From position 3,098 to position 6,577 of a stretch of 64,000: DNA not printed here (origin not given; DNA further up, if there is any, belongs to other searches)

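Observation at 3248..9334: Giant 2,028-aa AglB: oligosaccharyltransferase fused to about 1,100 aa of sequon-saturated beta-sandwich repeats with its own C-terminal anchor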

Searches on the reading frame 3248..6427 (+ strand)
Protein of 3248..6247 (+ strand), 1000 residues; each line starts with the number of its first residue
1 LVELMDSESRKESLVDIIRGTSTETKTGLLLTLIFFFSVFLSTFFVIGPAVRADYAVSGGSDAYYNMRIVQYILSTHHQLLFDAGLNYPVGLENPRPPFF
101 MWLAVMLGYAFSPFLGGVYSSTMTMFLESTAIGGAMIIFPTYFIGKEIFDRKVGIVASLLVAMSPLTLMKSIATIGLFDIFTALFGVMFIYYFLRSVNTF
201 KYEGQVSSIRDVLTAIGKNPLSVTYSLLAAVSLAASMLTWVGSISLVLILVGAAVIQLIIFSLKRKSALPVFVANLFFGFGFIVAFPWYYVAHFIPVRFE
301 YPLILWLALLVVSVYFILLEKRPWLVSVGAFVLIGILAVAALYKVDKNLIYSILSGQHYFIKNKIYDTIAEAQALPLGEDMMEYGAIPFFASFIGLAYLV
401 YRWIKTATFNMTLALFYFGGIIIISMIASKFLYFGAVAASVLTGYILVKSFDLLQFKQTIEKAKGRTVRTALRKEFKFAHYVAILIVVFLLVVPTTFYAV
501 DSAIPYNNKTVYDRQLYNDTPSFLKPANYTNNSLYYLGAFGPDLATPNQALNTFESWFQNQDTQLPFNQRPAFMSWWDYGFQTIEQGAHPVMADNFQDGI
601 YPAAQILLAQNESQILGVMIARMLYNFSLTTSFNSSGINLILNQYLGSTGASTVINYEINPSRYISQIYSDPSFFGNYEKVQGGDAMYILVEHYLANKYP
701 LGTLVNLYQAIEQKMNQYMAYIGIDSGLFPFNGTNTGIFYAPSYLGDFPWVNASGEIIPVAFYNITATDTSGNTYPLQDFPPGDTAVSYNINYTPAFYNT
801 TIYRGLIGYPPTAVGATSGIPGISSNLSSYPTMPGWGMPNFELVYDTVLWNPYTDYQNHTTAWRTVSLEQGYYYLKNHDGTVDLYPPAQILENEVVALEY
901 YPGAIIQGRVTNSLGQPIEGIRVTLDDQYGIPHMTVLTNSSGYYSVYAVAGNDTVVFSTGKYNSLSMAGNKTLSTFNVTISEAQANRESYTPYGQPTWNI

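Call 18: search_protein_representatives(protein=window:3248-5947:+)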
Query: 900 residues. Proteins with E-value up to 0.001 (for the whole library): 700; up to 1e-10: 437; up to 1e-30: 248. The best 150 are listed.
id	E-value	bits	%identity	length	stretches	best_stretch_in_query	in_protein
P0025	0.0e+00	1321.5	66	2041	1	11-900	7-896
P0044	0.0e+00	1156.2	71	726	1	5-730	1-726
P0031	1.7e-189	648.4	42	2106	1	20-900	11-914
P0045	8.0e-187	639.6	40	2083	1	29-899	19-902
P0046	5.5e-177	607.1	40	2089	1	29-896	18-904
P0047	2.5e-175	601.6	37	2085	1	28-899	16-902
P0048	3.2e-172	591.3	38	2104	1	29-895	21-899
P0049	5.8e-171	587.1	37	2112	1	27-889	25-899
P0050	9.6e-170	583.1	37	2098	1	30-889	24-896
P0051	3.4e-169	581.3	37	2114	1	29-895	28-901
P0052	3.9e-168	577.8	38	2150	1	28-900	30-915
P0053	1.1e-166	573.0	36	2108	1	28-890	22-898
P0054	8.7e-165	566.7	37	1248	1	27-889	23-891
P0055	8.6e-163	560.1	36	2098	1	26-891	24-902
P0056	1.2e-162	559.6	36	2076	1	1-889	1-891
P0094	5.8e-132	458.1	33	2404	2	474-889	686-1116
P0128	1.1e-102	361.2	32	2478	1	29-869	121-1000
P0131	8.3e-100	351.7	30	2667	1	30-868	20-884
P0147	4.1e-83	296.5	31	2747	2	471-855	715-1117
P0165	1.4e-70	255.0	33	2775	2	26-447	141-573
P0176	2.5e-63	231.0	28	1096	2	37-632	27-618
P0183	2.5e-57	211.2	26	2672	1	41-857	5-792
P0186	6.5e-57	209.8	29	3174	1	31-633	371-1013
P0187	2.5e-56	207.8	26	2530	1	31-852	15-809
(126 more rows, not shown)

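Call 22: search_solved_structures(query=window:3248-6247:+, max_evalue=0.01, show_alignments=2)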
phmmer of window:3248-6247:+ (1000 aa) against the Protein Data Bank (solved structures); distinct sequences matched with E-value up to 0.01: 4.
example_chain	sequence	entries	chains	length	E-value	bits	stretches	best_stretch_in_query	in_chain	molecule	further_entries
3waj_A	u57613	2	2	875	1.2e-12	49.9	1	58-600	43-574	Transmembrane oligosaccharyl transferase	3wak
5gmy_A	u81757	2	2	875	1.3e-12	49.7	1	58-600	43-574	Transmembrane oligosaccharyl transferase, putative | Dolichyl-phosphooligosaccharide-protein glycotransferase 3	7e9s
3vgp_A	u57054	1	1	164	2.4e-05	25.7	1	541-619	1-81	Transmembrane oligosaccharyl transferase, putative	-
3vu0_A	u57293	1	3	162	0.00013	23.3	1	549-623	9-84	Putative uncharacterized protein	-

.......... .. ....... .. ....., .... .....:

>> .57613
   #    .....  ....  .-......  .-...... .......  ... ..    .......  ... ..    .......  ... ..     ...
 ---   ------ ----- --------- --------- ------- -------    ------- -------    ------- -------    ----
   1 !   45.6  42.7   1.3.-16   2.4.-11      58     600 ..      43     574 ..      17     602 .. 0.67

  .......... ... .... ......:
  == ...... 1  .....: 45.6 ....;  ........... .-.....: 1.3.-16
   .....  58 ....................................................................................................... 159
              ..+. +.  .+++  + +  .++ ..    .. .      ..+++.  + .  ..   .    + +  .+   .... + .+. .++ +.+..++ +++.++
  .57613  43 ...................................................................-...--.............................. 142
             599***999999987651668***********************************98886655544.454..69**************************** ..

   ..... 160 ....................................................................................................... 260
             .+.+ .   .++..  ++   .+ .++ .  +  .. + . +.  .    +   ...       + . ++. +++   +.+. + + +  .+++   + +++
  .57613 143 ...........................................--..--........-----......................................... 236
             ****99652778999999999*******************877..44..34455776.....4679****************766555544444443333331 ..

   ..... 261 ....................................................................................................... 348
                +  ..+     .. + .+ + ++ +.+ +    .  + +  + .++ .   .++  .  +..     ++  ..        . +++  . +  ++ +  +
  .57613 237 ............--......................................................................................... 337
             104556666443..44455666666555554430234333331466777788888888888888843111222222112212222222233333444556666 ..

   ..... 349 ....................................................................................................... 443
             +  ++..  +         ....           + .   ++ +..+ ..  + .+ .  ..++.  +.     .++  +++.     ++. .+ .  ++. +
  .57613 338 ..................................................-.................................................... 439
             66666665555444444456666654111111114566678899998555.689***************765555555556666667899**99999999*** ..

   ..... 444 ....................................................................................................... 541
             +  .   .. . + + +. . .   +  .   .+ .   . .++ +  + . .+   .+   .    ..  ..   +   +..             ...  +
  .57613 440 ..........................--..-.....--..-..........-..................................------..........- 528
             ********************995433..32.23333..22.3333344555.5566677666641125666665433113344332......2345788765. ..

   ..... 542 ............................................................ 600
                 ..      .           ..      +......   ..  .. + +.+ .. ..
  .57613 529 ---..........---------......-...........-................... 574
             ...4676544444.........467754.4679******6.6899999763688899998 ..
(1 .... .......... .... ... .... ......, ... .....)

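Call 49: list_cluster_members(proteins=[P0094, P0131, P0147, P0165, P0183, P0186, P0187, P0043, P0041, P0176])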
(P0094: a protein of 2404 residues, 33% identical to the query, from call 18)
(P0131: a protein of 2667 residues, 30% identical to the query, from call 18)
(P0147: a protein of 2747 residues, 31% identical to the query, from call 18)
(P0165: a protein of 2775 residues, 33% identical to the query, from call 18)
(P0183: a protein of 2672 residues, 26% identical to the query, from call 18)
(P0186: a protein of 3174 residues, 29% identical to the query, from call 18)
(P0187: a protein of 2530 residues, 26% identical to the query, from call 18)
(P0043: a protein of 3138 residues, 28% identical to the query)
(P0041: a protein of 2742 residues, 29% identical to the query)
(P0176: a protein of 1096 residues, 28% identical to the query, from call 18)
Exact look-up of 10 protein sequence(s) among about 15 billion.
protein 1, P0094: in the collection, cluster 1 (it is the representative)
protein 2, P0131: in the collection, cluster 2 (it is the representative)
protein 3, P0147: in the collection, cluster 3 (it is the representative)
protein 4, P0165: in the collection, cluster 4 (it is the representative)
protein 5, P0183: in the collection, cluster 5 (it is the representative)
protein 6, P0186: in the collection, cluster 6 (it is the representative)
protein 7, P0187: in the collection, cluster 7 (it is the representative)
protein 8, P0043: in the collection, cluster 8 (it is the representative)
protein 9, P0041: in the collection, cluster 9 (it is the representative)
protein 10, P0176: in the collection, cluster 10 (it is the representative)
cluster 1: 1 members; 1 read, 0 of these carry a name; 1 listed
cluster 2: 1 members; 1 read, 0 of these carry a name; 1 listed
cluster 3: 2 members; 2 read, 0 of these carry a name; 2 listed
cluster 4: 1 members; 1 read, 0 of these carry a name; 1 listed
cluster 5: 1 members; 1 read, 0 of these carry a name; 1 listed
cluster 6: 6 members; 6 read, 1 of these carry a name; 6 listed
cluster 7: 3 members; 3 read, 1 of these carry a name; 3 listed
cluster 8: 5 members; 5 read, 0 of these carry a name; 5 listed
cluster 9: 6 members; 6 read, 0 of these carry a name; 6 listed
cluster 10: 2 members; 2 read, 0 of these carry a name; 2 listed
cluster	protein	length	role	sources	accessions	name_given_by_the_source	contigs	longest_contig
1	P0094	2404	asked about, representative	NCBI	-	-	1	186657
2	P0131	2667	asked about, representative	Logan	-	-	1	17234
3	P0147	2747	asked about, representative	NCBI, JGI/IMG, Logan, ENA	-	-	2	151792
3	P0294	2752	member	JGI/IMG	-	-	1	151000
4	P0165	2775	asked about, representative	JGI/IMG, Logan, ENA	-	-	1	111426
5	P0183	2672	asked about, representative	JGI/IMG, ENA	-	-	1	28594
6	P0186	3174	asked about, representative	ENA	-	-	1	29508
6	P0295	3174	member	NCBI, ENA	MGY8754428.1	MAG: STT3 domain-containing protein [Candidatus Poseidoniales archaeon]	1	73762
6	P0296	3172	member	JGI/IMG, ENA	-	-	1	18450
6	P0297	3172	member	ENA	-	-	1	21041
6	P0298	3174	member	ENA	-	-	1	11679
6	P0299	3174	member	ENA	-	-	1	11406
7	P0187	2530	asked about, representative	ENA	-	-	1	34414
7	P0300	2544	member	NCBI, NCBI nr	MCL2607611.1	MAG: glycosyltransferase family 39 protein [Methanomassiliicoccaceae archaeon] | glycosyltransferase family 39 protein [Methanomassiliicoccaceae archaeon]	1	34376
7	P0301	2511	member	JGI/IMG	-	-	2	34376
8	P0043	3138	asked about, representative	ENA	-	-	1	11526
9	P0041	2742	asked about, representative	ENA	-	-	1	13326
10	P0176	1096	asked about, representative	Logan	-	-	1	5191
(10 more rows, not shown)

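Call 53: predict_structure(alignment_id=A3)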
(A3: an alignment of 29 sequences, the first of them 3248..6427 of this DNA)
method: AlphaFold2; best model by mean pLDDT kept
length: 1060 residues; sequences in the alignment: 29
mean_pLDDT: 72.8   pTM: 0.58
mean pLDDT of the five models: 72.8, 72.1, 66.3, 63.5, 62.9
residues with pLDDT >= 90: 90; 70-90: 593; 50-70: 251; < 50: 126
segments of 3 or more residues with pLDDT < 50: 1-14, 81-96, 352-375, 457-478, 526-542, 578-586, 593-598, 1020-1029
pLDDT, mean of each block of 10 residues (from residue 1): 29 47 76 85 69 63 64 63 38 47 80 80 83 86 88 86 75 69 84 88 74 84 88 76 72 86 82 86 74 59 82 85 81 82 65 42 32 48 70 84 82 85 68 78 83 56 46 44 54 54 53 55 50 39 56 76 74 64 53 49 85 92 80 76 92 90 88 85 83 94 91 81 78 57 77 65 80 77 63 83 84 69 73 83 87 81 83 87 73 79 92 84 87 86 91 85 67 84 88 87 77 55 45 69 73 65
secondary structure, 60 per line:
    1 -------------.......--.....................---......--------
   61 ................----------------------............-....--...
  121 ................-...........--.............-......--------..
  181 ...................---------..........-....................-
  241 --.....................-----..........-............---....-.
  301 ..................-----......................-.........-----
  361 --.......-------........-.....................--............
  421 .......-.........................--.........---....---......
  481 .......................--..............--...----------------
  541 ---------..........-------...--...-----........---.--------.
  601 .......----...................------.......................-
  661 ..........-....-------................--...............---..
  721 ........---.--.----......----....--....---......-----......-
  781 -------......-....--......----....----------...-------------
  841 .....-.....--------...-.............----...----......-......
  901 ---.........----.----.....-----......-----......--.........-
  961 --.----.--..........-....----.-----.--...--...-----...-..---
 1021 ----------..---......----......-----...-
elements in order (helices of 4 or more, strands of 3 or more residues): H14-20 H23-43 H47-52 H61-76 H99-110 H112-115 H118-136 H138-148 H151-163 H165-170 H179-199 H209-218 H220-239 H243-263 H269-278 H280-291 H295-298 H300-318 H324-345 H347-355 H363-369 H377-384 H386-406 H409-427 H429-453 H456-464 H468-471 H475-503 H506-519 H550-559 E572-574 H580-587 H600-607 H612-630 H637-659 H661-670 H672-675 H683-698 H701-715 E719-725 H740-745 E750-753 E756-759 E763-768 E774-776 E788-793 H795-798 H801-806 H811-814 E841-845 E847-851 E864-867 H868-876 E881-883 H888-893 E895-900 E904-912 E922-926 E932-937 E943-948 E951-959 E971-980 H982-985 E999-1001 E1004-1006 E1012-1014 E1036-1041 E1046-1051 E1057-1059

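Call 55: fold_search(model_id=the predicted structure, library=pdb)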
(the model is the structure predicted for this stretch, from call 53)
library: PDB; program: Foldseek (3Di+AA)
matches with E <= 10: 423; with E <= 0.001: 23
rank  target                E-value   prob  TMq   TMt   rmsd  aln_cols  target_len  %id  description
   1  7e9s_A                3.2e-23  1.00  0.52  0.62  12.2      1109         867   16  Archaeal oligosaccharyltransferase AglB from Archaeoglobus fulgidus in complex with an inhibitory peptide and a dolich (released 2021-09-08)
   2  3wak                  1.4e-21  1.00  0.51  0.60  12.9      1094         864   17  Crystal structure of the Archaeoglobus fulgidus oligosaccharyltransferase (O29867_ARCFU) in the apo form (released 2013-10-30)
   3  5gmy_A                5.2e-20  1.00  0.49  0.60  13.6      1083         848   17  Crystal structure of the Archaeoglobus fulgidus oligosaccharyltransferase (O29867_ARCFU) tethered with an acceptor pep (released 2017-02-01)
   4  3waj                  8.2e-20  1.00  0.47  0.60  13.6      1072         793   16  Crystal structure of the Archaeoglobus fulgidus oligosaccharyltransferase (O29867_ARCFU) complex with Zn and sulfate (released 2013-10-30)
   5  9n9j_I                2.1e-13  1.00  0.44  0.63   8.3       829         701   13  Structure of a GRP94 folding intermediate engaged with a CCDC134- and FKBP11-bound secretory translocon (released 2025-11-19)
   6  8b6l_I                2.3e-12  1.00  0.46  0.67   8.5       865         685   13  Subtomogram average of the human Sec61-TRAP-OSTA-translocon (released 2022-12-07)
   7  8age_A                1.6e-10  1.00  0.41  0.64  10.3       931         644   11  Structure of yeast oligosaccharylransferase complex with acceptor peptide bound (released 2022-12-07)
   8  6s7o_A                1.8e-10  1.00  0.43  0.65   8.4       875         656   12  Cryo-EM structure of human oligosaccharyltransferase complex OST-A (released 2019-12-18)
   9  8agc_A                2.0e-10  1.00  0.40  0.59   6.4       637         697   12  Structure of yeast oligosaccharylransferase complex with lipid-linked oligosaccharide and non-acceptor peptide bound (released 2022-12-07)
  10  8pn9_A                2.3e-10  1.00  0.40  0.61   9.5       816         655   12  Structure of human oligosaccharyltransferase OST-A complex bound to NGI-1 (released 2024-05-08)
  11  6s7t_A                3.0e-10  1.00  0.44  0.64   8.7       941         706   11  Cryo-EM structure of human oligosaccharyltransferase complex OST-B (released 2019-12-18)
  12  7oci_F                8.5e-10  1.00  0.41  0.64  10.1       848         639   12  Cryo-EM structure of yeast Ost6p containing oligosaccharyltransferase complex (released 2022-02-16)
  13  6gxc_A                1.2e-09  1.00  0.39  0.56  11.3       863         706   12  Bacterial oligosaccharyltransferase PglB in complex with an inhibitory peptide and a reactive lipid-linked oligosaccha (released 2018-11-14)
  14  5ogl_A                3.4e-09  1.00  0.40  0.56  11.1       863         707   12  Structure of bacterial oligosaccharyltransferase PglB in complex with an acceptor peptide and an lipid-linked oligosac (released 2017-10-25)
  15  8agb_A                4.9e-09  1.00  0.35  0.55  10.2       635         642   13  Structure of yeast oligosaccharylransferase complex with lipid-linked oligosaccharide bound (released 2022-12-07)
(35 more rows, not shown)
